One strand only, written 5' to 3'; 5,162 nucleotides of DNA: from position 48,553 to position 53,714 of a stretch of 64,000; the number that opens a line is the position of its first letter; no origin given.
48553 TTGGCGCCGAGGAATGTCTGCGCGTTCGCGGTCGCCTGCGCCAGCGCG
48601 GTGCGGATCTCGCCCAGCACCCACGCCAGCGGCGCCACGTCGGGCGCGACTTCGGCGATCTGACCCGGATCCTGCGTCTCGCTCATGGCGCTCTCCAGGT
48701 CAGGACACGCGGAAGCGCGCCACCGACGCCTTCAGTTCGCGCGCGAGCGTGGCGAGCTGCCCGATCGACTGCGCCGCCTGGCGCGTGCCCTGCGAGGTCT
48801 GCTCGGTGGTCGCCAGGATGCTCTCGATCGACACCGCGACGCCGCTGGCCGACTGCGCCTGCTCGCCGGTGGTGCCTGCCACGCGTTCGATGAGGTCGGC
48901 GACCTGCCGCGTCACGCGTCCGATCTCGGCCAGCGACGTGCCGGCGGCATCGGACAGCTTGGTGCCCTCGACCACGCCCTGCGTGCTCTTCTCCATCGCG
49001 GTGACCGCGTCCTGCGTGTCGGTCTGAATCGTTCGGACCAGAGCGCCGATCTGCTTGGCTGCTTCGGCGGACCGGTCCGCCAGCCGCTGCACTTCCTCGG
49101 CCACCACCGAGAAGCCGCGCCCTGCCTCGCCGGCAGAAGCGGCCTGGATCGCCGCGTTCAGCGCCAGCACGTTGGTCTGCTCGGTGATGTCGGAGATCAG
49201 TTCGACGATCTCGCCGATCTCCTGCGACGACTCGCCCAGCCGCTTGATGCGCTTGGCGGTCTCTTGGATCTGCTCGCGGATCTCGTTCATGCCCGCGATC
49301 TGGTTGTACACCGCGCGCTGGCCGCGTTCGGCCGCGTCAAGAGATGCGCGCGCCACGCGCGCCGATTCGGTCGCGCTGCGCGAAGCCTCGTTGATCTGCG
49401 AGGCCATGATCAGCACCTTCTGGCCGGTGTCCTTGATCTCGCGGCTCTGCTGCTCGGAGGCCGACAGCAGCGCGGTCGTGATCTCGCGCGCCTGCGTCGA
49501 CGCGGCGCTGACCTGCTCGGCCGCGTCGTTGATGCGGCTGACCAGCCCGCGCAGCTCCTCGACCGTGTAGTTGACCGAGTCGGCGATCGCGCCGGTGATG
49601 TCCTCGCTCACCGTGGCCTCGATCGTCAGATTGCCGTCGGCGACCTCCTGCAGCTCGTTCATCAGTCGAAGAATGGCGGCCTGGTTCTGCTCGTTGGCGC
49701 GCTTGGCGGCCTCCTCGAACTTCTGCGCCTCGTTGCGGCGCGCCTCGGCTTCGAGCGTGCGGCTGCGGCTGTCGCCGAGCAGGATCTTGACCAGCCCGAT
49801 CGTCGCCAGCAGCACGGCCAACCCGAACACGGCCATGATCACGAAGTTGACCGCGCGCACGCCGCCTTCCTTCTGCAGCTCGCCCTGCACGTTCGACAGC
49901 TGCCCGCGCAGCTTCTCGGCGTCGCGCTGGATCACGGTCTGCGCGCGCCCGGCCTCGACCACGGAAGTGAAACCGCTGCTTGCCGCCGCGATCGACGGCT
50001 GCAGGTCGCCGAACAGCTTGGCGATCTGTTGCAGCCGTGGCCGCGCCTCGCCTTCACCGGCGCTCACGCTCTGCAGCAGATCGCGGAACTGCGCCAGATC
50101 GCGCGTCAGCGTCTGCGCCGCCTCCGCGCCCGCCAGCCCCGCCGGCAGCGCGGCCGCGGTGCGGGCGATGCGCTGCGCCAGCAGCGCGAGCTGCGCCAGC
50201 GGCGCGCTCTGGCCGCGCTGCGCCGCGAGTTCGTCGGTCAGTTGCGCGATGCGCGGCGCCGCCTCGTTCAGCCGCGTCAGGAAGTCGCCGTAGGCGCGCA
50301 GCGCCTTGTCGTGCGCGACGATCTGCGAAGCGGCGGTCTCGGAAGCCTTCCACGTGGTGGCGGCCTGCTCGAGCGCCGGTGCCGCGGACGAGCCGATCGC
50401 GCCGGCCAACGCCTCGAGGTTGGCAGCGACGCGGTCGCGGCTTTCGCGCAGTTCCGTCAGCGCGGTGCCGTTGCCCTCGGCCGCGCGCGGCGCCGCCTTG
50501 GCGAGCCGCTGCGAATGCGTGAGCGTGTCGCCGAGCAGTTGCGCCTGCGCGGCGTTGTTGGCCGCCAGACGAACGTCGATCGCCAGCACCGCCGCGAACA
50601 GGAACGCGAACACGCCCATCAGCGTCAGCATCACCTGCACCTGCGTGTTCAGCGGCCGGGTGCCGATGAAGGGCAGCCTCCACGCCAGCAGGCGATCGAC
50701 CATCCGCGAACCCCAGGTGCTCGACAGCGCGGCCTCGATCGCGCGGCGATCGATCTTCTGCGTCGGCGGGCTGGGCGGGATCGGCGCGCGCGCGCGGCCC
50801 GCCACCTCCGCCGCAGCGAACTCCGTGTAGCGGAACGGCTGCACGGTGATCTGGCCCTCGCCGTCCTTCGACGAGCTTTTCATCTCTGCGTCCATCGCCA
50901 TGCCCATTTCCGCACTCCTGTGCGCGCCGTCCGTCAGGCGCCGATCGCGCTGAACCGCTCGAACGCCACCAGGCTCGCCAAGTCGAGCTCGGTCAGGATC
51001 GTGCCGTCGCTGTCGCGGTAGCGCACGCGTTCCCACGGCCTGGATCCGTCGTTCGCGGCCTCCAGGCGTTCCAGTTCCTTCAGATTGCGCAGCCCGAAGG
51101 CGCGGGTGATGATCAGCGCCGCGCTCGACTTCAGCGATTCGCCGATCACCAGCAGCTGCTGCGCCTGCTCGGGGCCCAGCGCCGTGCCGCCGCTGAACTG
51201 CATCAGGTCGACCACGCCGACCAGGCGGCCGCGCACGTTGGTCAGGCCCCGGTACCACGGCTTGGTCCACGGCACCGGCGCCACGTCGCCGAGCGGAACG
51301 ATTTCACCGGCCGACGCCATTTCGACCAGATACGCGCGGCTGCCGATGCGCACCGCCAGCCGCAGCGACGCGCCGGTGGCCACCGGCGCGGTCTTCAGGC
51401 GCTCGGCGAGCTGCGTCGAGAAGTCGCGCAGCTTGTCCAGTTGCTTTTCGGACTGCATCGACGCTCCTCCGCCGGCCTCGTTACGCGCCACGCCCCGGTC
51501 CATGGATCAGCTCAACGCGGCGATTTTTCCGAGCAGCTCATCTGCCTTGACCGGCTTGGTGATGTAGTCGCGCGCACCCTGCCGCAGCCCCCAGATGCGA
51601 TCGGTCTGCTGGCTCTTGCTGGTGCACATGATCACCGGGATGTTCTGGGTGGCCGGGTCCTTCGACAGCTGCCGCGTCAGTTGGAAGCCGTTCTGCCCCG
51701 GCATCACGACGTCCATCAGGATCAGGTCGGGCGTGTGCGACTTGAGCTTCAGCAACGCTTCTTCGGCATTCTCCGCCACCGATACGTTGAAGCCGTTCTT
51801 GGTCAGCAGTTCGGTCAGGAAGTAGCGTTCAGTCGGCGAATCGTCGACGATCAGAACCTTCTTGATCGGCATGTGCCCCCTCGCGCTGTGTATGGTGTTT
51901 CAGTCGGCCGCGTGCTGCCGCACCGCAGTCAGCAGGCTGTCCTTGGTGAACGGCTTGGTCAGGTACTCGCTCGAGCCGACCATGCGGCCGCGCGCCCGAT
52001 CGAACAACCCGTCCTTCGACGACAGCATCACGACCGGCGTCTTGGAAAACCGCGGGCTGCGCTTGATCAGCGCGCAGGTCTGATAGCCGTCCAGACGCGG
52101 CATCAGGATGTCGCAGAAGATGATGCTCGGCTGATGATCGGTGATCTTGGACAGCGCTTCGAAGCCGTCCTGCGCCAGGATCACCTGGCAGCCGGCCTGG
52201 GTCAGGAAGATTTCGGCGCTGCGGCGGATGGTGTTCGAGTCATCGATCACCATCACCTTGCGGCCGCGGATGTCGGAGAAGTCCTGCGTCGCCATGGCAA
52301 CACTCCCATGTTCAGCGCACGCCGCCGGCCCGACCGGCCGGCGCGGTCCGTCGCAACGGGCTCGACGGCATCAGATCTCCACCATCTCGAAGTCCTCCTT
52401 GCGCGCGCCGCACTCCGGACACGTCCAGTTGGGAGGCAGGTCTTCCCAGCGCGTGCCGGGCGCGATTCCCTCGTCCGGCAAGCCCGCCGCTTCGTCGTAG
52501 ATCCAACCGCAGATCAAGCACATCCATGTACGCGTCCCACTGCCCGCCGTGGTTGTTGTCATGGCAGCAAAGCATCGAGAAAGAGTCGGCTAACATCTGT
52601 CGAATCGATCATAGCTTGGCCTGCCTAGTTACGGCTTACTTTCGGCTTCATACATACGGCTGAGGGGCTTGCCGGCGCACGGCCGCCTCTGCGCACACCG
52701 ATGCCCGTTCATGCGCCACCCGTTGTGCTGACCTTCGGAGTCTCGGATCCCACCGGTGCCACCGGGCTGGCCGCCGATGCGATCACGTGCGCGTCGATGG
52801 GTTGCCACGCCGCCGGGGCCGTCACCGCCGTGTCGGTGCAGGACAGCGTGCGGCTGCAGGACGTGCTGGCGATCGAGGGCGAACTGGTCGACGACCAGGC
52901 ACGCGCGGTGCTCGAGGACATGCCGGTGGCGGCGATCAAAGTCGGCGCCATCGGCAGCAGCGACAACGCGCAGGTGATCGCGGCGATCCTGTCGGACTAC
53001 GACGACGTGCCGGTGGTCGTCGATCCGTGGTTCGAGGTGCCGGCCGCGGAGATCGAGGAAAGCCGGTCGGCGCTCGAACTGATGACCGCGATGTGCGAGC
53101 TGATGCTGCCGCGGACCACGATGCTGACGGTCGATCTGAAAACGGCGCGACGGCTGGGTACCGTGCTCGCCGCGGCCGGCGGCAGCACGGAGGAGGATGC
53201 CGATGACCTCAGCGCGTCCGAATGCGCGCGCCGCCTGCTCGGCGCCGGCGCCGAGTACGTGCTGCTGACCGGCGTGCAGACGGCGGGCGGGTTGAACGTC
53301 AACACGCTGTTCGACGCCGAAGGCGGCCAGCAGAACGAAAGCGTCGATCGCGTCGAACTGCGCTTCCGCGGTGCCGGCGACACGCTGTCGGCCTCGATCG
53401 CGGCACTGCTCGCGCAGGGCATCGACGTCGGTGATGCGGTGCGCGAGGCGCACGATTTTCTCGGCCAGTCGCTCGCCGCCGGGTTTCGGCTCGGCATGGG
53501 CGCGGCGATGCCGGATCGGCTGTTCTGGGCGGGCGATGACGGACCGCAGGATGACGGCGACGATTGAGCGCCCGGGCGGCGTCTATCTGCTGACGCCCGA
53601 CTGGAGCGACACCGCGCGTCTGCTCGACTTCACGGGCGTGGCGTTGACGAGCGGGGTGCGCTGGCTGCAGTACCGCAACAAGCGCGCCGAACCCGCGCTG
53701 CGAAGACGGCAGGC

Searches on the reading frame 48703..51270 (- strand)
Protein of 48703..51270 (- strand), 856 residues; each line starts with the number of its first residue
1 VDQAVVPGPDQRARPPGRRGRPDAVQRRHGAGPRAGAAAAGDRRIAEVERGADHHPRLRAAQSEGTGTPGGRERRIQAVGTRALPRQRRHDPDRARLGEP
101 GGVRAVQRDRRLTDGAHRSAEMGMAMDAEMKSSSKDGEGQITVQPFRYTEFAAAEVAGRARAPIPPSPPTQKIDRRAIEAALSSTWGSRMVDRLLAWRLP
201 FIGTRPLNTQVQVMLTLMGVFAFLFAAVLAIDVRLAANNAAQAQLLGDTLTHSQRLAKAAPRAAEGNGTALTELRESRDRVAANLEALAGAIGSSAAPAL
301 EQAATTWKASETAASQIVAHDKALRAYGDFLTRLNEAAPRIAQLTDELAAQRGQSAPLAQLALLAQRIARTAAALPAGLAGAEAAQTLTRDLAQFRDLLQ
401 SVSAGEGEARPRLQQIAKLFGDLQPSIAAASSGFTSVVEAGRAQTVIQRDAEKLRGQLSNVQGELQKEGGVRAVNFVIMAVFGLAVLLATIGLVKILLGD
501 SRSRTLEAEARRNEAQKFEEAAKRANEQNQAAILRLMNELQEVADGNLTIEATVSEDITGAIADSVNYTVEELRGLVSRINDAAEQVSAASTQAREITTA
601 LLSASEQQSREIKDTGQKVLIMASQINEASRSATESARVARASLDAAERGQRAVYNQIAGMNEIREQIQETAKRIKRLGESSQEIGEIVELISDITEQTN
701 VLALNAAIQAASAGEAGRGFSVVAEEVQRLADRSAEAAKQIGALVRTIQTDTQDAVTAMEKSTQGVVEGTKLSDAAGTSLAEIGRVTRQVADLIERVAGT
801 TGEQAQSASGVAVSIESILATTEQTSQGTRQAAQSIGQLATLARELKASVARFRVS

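Call 73: search_protein_families(library=pfam, proteins=[window:48703-51270:-], max_evalue=0.00001)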
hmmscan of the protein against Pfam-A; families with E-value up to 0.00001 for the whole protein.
window:48703-51270:- (856 aa): 1 family
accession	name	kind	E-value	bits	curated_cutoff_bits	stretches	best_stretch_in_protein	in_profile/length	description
PF00015.26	MCPsignal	-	1.2e-40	139.6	34.6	1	639-818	3-168/172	Methyl-accepting chemotaxis protein (MCP) signalling domain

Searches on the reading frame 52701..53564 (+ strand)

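Call 73: search_protein_families(library=pfam, proteins=[window:52701-53564:+], max_evalue=0.00001)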
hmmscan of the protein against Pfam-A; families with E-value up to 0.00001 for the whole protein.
window:52701-53564:+ (288 aa): 1 family
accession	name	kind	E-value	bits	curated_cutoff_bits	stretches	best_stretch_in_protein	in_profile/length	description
PF08543.17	Phos_pyr_kin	-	9.1e-46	156.7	27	1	16-268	1-242/246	Phosphomethylpyrimidine kinase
